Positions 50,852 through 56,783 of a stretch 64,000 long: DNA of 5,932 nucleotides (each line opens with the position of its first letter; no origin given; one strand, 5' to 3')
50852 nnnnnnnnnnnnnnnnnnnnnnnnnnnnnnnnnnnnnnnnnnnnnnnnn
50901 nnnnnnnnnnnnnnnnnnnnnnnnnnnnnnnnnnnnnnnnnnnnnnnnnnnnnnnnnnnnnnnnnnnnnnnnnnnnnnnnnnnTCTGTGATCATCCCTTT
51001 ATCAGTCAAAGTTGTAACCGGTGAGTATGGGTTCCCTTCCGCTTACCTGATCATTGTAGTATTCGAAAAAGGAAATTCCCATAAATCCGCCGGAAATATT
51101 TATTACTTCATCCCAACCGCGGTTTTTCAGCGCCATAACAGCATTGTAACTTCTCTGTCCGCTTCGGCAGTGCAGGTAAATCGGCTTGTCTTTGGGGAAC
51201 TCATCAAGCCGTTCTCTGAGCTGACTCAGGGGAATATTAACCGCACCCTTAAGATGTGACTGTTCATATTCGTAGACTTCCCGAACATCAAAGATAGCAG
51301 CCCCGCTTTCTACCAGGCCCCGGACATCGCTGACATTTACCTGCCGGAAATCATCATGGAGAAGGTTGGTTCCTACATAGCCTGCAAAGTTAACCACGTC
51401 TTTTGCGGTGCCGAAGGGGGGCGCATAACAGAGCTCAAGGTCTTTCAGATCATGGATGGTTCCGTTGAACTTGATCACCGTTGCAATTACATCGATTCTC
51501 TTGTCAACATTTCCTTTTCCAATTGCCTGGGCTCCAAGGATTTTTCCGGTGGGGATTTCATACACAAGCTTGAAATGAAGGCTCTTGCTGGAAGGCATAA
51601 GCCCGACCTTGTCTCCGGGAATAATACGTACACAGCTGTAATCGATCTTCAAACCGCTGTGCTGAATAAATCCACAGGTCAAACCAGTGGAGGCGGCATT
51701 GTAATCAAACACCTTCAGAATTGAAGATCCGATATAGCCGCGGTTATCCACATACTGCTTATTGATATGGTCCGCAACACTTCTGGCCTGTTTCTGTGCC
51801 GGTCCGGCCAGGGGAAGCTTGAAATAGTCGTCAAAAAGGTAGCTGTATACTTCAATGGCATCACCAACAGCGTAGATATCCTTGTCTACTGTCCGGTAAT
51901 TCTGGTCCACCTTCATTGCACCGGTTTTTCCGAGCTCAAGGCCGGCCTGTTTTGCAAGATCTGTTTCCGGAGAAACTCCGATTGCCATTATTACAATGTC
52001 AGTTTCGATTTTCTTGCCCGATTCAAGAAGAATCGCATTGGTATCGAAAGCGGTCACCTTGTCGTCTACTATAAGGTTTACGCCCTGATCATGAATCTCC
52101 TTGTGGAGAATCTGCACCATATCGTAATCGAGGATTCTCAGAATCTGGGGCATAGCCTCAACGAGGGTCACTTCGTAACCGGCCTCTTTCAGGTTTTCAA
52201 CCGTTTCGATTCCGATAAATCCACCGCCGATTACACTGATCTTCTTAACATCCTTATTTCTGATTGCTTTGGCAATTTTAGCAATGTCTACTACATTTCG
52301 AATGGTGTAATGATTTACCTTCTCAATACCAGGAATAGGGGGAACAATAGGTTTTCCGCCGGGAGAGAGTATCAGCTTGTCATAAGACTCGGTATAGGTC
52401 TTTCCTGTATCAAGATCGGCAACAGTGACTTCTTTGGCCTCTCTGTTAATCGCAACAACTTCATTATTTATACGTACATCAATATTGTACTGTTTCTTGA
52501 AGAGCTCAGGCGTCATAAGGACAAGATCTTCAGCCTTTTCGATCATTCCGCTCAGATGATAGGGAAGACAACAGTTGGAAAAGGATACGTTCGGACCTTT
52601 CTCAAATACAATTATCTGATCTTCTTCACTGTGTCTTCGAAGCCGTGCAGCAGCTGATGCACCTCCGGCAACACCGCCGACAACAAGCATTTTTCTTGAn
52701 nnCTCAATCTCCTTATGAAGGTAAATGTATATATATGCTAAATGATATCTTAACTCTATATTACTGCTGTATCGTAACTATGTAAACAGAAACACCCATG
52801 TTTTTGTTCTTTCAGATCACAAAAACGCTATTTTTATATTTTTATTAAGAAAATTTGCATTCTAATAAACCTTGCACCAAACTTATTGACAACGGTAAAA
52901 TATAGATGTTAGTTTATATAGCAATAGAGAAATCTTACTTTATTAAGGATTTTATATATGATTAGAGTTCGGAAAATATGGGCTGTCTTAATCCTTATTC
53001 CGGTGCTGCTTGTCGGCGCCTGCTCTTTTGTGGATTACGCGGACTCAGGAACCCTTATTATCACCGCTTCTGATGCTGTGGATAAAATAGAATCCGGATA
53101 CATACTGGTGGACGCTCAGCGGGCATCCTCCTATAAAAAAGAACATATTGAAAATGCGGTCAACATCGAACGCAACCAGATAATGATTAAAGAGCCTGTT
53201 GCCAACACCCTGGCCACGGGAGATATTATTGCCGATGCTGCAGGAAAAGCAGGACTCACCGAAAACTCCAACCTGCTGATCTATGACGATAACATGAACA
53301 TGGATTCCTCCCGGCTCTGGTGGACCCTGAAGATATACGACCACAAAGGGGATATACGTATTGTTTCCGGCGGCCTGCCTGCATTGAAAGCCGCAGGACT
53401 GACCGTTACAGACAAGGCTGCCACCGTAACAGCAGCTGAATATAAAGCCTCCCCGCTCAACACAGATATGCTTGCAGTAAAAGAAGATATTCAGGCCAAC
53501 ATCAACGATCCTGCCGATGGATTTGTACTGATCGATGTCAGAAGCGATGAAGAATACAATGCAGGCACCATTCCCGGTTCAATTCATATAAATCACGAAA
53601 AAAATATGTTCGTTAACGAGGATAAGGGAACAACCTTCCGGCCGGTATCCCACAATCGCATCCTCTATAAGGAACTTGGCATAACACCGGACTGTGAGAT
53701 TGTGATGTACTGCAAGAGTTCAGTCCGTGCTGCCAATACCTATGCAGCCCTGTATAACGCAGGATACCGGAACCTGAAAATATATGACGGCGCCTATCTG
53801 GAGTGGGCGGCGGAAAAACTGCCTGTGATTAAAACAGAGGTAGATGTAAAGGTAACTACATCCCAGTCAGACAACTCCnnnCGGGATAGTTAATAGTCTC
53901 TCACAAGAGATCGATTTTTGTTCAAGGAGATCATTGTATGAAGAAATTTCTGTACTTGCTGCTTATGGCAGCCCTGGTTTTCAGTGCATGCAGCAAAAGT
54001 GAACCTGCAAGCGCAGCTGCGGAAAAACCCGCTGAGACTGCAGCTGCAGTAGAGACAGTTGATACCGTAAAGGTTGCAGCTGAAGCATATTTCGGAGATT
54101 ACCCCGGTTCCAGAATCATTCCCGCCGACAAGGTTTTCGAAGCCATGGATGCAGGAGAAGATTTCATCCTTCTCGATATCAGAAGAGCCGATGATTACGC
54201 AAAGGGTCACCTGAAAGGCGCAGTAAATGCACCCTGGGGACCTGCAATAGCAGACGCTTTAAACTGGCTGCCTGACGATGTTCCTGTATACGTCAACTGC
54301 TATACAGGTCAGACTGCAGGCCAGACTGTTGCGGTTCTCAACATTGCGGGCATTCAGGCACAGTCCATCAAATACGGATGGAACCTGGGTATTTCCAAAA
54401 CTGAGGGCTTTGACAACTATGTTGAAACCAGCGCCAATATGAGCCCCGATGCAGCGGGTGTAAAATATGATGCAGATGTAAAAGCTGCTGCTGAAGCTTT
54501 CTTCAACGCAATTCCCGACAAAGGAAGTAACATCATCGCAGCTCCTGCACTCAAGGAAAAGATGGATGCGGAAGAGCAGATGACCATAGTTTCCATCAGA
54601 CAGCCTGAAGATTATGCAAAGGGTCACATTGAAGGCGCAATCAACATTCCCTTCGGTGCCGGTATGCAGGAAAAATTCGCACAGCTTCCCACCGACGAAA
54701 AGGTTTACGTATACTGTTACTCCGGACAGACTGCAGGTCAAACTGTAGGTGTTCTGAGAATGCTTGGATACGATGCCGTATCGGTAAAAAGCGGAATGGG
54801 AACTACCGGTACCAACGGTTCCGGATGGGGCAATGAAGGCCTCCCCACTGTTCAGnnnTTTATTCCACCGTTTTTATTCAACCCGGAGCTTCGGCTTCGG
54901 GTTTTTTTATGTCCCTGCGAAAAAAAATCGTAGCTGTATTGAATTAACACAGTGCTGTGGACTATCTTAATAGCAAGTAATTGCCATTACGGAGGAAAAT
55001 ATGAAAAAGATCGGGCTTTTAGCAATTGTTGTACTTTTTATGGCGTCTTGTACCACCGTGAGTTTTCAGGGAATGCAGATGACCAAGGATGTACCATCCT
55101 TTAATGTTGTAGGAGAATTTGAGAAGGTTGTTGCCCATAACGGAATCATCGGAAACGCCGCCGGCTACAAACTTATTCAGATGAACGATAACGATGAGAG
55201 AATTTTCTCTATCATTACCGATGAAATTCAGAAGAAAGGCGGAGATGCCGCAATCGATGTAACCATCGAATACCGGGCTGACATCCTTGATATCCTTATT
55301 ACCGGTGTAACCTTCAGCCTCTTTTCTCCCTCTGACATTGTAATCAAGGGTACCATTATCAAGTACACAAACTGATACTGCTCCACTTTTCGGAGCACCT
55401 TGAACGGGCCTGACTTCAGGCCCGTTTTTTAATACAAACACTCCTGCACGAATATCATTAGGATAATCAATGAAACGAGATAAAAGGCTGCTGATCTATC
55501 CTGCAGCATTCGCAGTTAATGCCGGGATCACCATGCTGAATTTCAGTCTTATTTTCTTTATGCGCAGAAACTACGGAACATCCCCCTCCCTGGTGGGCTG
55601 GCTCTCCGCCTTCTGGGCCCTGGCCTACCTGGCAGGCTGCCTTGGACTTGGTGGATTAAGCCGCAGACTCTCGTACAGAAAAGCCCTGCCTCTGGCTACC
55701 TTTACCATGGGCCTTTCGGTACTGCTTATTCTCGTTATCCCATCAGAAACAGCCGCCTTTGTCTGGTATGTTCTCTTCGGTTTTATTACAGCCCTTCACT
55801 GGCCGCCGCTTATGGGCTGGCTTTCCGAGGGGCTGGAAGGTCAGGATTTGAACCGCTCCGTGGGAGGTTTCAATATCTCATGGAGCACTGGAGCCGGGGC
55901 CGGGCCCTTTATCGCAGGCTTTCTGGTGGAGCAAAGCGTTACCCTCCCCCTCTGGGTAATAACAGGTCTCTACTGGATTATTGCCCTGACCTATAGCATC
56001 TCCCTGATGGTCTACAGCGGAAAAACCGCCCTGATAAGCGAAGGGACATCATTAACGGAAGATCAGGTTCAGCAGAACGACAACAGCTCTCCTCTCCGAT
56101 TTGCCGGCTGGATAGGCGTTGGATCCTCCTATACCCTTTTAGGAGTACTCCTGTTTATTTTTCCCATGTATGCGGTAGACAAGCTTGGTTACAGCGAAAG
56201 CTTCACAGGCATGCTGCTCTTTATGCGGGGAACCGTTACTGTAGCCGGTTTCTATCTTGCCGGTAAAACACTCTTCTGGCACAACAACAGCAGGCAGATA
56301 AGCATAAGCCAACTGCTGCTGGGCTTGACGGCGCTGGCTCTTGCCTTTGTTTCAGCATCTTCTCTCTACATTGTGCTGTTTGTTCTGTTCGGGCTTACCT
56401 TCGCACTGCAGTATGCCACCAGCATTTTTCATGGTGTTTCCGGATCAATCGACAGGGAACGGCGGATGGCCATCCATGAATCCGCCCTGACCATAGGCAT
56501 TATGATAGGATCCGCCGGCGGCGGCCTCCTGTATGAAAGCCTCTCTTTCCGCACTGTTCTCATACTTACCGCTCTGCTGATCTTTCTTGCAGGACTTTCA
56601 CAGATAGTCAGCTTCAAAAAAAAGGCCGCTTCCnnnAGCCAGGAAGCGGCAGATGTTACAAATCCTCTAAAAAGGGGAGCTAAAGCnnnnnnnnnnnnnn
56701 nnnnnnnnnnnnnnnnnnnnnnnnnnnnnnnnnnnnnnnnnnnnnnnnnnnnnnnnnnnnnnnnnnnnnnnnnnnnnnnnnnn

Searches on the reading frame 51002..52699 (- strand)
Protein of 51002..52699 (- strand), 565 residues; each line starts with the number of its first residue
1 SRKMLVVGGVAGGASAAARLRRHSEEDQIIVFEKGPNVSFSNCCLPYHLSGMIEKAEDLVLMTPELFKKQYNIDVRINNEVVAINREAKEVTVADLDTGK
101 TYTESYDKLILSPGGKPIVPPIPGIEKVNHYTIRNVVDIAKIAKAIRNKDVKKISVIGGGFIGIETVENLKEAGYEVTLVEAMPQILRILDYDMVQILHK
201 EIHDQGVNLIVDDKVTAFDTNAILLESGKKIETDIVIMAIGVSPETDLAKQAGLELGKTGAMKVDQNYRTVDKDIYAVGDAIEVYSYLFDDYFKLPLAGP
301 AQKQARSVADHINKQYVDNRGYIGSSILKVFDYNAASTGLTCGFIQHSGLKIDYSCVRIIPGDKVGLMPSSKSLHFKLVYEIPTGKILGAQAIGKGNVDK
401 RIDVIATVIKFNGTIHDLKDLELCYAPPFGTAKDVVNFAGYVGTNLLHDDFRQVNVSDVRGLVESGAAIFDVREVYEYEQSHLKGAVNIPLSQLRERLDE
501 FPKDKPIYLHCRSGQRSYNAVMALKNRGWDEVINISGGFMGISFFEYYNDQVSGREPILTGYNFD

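Call 47: search_protein_families(library=pfam, proteins=[window:51002-52699:-], max_evalue=0.001)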
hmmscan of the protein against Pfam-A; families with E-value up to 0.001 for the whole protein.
window:51002-52699:- (565 aa): 9 families
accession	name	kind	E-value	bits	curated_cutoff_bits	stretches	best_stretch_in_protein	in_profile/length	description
PF07992.20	Pyr_redox_2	-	1.7e-60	205.4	26.1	1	3-304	2-290/291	Pyridine nucleotide-disulphide oxidoreductase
PF00581.25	Rhodanese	-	2.7e-19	70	22.2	1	458-541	4-98/102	Rhodanese-like domain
PF00070.33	Pyr_redox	-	2.8e-17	63.5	22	1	153-221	1-69/82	Pyridine nucleotide-disulphide oxidoreductase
PF02852.28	Pyr_redox_dim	-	7.8e-12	45.8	25.3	1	328-430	4-103/110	Pyridine nucleotide-disulphide oxidoreductase, dimerisation domain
PF13738.12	Pyr_redox_3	-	4e-09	36.6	30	1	69-279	92-305/305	Pyridine nucleotide-disulphide oxidoreductase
PF13450.12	NAD_binding_8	-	5.1e-08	33.5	21.9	0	6-39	1-32/68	NAD(P)-binding Rossmann-like domain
PF03486.20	HI0933_like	-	5.4e-08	33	50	0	153-188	2-37/244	HI0933-like protein Rossmann domain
PF01266.30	DAO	-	5.2e-07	30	27.9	0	154-183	2-31/353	FAD dependent oxidoreductase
PF13434.12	Lys_Orn_oxgnase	-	0.00033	20.4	21.3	1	75-181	112-220/339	L-lysine 6-monooxygenase/L-ornithine 5-monooxygenase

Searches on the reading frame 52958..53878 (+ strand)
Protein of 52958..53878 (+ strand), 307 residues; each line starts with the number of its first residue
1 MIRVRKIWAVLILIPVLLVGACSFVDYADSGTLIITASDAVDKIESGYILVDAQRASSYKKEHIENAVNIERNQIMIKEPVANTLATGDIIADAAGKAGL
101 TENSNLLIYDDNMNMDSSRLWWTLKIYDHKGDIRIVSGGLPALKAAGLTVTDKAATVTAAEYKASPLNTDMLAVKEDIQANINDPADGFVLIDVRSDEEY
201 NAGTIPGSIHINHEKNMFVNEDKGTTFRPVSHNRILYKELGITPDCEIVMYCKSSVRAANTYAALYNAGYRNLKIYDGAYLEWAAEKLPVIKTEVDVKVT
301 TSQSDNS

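Call 47: search_protein_families(library=pfam, proteins=[window:52958-53878:+], max_evalue=0.001)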
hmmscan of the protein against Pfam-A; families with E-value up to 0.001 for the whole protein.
window:52958-53878:+ (307 aa): 1 family
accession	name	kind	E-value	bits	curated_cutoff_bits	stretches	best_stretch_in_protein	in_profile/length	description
PF00581.25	Rhodanese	-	9.9e-33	113.1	22.2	2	177-286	4-102/102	Rhodanese-like domain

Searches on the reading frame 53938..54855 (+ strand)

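Call 47: search_protein_families(library=pfam, proteins=[window:53938-54855:+], max_evalue=0.001)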
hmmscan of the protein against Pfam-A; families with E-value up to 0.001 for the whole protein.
window:53938-54855:+ (306 aa): 1 family
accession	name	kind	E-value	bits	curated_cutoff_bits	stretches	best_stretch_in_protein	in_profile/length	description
PF00581.25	Rhodanese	-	6e-27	94.5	22.2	2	204-283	4-91/102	Rhodanese-like domain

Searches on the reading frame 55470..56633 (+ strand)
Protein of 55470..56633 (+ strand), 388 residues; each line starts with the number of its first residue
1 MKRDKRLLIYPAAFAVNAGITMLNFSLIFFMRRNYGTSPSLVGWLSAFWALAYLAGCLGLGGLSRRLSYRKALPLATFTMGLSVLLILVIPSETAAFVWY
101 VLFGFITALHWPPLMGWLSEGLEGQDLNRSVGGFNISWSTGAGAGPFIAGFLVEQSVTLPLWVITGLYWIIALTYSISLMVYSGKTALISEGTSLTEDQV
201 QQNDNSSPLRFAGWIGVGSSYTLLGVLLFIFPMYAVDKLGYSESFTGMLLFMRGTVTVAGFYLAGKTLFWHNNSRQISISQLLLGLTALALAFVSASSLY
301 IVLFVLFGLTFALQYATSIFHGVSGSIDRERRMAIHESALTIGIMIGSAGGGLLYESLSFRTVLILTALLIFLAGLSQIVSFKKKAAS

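Call 47: search_protein_families(library=pfam, proteins=[window:55470-56633:+], max_evalue=0.001)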
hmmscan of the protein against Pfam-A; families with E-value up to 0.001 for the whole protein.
window:55470-56633:+ (388 aa): 1 family
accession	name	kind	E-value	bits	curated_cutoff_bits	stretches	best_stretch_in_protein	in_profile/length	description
PF07690.21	MFS_1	-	1.7e-30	106.6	33.4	2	11-318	3-315/347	Major Facilitator Superfamily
